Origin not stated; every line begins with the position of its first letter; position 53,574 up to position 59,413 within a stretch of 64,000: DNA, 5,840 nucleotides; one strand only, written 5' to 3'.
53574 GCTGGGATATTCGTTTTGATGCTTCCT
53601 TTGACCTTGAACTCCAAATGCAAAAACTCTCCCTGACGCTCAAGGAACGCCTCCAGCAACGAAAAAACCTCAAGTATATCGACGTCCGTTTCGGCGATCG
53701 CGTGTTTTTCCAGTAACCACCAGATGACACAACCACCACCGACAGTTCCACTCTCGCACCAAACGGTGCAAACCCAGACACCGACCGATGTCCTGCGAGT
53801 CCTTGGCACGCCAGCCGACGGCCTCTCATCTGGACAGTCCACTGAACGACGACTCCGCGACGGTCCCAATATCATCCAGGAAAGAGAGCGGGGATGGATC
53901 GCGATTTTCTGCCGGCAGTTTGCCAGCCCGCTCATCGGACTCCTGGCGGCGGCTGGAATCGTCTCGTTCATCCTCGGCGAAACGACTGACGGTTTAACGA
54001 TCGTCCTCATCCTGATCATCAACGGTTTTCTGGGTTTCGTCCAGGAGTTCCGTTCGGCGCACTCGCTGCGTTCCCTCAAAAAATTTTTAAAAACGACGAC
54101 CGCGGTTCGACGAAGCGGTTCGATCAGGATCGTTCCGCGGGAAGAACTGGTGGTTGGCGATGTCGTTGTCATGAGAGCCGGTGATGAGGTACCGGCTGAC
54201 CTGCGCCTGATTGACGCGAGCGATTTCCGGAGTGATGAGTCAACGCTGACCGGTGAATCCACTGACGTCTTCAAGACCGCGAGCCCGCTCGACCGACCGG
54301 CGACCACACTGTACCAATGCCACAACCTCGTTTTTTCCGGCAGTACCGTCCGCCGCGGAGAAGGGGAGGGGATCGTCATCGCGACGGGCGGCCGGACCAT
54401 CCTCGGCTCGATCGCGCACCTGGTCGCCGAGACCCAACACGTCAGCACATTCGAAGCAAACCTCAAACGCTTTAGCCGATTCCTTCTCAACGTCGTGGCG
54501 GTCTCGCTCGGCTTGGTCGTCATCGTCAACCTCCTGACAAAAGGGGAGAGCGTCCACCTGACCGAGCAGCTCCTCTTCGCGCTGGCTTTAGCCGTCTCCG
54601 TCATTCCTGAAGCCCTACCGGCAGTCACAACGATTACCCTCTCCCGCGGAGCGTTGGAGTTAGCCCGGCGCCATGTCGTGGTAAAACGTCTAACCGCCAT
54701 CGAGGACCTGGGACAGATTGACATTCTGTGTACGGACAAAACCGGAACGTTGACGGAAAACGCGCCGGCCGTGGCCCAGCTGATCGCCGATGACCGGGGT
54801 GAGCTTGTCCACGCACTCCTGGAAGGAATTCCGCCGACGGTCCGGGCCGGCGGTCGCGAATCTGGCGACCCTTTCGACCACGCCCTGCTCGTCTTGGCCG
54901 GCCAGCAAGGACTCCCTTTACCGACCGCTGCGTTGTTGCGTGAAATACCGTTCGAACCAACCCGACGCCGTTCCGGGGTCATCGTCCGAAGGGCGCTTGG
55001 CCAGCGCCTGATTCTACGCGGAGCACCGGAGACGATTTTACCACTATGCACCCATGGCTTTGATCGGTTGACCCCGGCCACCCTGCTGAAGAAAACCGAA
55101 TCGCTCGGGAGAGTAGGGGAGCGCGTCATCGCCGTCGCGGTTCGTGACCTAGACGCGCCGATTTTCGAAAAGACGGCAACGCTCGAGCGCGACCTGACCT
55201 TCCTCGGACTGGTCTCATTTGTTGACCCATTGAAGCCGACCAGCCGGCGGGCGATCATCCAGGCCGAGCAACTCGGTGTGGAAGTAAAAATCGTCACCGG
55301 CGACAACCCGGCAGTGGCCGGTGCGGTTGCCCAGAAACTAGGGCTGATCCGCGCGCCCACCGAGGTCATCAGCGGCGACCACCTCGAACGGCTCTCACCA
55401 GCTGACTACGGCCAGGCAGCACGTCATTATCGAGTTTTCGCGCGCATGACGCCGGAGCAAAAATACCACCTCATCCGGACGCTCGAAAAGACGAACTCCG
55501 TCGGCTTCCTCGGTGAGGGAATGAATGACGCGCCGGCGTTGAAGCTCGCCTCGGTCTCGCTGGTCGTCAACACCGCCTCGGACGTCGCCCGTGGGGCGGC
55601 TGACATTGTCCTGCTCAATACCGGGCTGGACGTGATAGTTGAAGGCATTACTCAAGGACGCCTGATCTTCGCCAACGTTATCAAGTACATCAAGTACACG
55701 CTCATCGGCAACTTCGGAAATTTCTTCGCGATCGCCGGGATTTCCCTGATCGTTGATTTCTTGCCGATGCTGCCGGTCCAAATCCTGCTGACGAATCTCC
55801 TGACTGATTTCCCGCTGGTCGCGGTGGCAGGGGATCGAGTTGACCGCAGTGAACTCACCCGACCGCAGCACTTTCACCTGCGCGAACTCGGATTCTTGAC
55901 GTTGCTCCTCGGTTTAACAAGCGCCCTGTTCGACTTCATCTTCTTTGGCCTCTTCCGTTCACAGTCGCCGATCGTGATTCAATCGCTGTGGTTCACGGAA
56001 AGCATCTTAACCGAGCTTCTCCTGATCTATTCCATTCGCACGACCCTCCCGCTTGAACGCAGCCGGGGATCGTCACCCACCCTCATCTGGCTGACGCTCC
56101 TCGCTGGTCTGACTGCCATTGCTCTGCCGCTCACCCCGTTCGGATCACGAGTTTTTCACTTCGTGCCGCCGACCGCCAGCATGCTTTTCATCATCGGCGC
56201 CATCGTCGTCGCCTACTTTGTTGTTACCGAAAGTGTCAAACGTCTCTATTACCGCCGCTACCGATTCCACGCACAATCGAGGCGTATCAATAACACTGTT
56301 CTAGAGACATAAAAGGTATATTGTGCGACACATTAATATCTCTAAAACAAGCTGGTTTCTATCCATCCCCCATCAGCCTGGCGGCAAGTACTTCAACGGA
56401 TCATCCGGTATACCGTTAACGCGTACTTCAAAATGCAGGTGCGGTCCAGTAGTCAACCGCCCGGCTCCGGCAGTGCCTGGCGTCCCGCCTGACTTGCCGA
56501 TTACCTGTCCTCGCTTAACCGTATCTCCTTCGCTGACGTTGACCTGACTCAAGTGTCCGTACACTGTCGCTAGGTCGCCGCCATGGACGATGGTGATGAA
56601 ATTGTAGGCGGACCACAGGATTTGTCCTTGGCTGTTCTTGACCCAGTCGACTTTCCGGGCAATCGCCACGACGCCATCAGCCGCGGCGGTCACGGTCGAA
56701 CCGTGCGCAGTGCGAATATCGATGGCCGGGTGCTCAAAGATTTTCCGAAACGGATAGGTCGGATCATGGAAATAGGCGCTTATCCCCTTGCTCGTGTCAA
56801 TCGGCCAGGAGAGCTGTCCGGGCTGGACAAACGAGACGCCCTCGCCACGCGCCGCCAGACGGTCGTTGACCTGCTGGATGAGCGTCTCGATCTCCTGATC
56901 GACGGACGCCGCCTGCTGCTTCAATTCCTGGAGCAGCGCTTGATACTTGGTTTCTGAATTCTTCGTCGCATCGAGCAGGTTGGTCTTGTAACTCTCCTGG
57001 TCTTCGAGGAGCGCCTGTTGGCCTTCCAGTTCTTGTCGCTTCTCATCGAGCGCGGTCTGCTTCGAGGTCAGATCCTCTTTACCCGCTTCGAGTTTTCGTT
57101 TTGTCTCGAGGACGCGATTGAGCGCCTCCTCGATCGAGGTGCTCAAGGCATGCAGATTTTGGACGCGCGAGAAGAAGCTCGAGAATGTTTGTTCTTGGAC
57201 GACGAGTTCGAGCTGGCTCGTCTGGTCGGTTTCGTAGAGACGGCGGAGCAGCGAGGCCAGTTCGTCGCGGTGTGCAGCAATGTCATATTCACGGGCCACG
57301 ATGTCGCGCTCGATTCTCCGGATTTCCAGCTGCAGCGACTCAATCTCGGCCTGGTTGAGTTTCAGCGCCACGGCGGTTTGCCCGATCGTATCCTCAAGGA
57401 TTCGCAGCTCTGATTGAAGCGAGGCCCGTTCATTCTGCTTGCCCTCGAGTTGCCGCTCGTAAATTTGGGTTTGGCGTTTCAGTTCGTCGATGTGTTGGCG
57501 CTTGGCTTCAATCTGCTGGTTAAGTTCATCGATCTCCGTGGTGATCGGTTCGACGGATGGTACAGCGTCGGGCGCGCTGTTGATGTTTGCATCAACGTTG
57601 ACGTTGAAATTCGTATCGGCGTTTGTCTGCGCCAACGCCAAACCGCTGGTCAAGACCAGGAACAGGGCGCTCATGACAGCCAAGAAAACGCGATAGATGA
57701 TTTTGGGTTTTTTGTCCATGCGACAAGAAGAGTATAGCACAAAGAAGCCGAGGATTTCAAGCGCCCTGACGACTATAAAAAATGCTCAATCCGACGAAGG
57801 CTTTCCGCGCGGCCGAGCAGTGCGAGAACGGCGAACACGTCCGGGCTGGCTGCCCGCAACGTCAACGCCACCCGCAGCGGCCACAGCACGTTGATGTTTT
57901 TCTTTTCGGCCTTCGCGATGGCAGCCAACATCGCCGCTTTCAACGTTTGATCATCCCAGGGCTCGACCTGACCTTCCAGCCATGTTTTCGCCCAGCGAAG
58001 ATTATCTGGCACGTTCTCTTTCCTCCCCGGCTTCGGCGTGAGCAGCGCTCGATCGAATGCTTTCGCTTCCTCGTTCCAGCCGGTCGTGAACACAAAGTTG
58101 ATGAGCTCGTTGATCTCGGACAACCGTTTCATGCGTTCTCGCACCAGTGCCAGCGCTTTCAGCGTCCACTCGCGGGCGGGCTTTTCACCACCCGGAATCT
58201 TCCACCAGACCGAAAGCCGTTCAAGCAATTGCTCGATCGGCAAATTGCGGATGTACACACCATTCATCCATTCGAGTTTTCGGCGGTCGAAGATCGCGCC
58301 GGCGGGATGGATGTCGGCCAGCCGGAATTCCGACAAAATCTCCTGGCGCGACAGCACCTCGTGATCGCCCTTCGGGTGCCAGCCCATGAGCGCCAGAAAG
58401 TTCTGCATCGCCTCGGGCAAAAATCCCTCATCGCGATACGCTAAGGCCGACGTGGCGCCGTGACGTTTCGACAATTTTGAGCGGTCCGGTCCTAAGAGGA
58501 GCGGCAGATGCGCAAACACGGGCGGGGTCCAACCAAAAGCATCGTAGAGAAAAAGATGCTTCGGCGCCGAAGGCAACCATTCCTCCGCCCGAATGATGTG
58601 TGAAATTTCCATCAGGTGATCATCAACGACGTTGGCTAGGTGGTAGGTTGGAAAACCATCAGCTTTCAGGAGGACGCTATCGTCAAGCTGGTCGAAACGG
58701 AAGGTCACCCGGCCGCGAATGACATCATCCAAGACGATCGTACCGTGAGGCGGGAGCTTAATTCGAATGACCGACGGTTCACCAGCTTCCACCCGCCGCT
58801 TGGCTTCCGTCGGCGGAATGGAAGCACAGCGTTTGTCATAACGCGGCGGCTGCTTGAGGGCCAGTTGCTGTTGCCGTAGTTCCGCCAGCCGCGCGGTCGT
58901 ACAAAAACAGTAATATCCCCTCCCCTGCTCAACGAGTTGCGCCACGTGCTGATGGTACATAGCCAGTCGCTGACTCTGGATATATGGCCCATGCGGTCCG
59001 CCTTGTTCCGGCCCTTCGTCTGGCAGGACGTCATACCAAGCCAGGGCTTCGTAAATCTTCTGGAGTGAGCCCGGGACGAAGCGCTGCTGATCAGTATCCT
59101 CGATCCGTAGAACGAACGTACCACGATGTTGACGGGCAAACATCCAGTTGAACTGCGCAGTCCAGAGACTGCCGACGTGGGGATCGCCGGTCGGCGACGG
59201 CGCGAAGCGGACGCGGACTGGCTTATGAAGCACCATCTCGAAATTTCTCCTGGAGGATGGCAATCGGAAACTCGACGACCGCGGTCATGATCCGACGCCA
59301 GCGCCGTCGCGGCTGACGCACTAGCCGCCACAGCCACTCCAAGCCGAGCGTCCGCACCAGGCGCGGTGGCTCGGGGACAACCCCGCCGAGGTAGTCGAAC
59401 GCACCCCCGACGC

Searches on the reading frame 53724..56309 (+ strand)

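Call 76: search_protein_families(library=pfam, proteins=[window:53724-56309:+], max_evalue=0.00001)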
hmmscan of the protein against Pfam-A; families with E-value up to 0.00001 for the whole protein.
window:53724-56309:+ (862 aa): 5 families
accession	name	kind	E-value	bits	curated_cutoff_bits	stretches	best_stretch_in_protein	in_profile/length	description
PF00122.25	E1-E2_ATPase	-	1.7e-42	145.5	28.1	1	122-316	3-181/181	E1-E2 ATPase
PF00689.26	Cation_ATPase_C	-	1.7e-19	70.7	27.3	1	679-841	1-175/175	Cation transporting ATPase, C-terminus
PF00702.32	Hydrolase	-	3.1e-14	54.2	26.4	1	332-609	1-190/191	haloacid dehalogenase-like hydrolase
PF00690.31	Cation_ATPase_N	-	4.6e-13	49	20.4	1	18-81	4-69/69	Cation transporter/ATPase, N-terminus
PF13246.12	Cation_ATPase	-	5e-06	26.9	21.7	0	380-444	20-90/91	Cation transport ATPase (P-type)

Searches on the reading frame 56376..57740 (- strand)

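Call 76: search_protein_families(library=pfam, proteins=[window:56376-57740:-], max_evalue=0.00001)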
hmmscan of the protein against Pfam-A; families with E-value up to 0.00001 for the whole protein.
window:56376-57740:- (455 aa): 1 family
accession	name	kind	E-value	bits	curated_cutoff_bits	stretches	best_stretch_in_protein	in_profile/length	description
PF01551.29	Peptidase_M23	-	3.8e-24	85.1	28.7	1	337-448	3-96/96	Peptidase family M23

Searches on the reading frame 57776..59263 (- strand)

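Call 76: search_protein_families(library=pfam, proteins=[window:57776-59263:-], max_evalue=0.00001)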
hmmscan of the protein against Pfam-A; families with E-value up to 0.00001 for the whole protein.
window:57776-59263:- (496 aa): 2 families
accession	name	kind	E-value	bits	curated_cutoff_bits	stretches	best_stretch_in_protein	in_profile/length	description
PF00749.27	tRNA-synt_1c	-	1.2e-96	323.8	23.4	1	16-332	2-314/314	tRNA synthetases class I (E and Q), catalytic domain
PF19269.4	Anticodon_2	-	7.8e-25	88.4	23.6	1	346-495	2-140/141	Anticodon binding domain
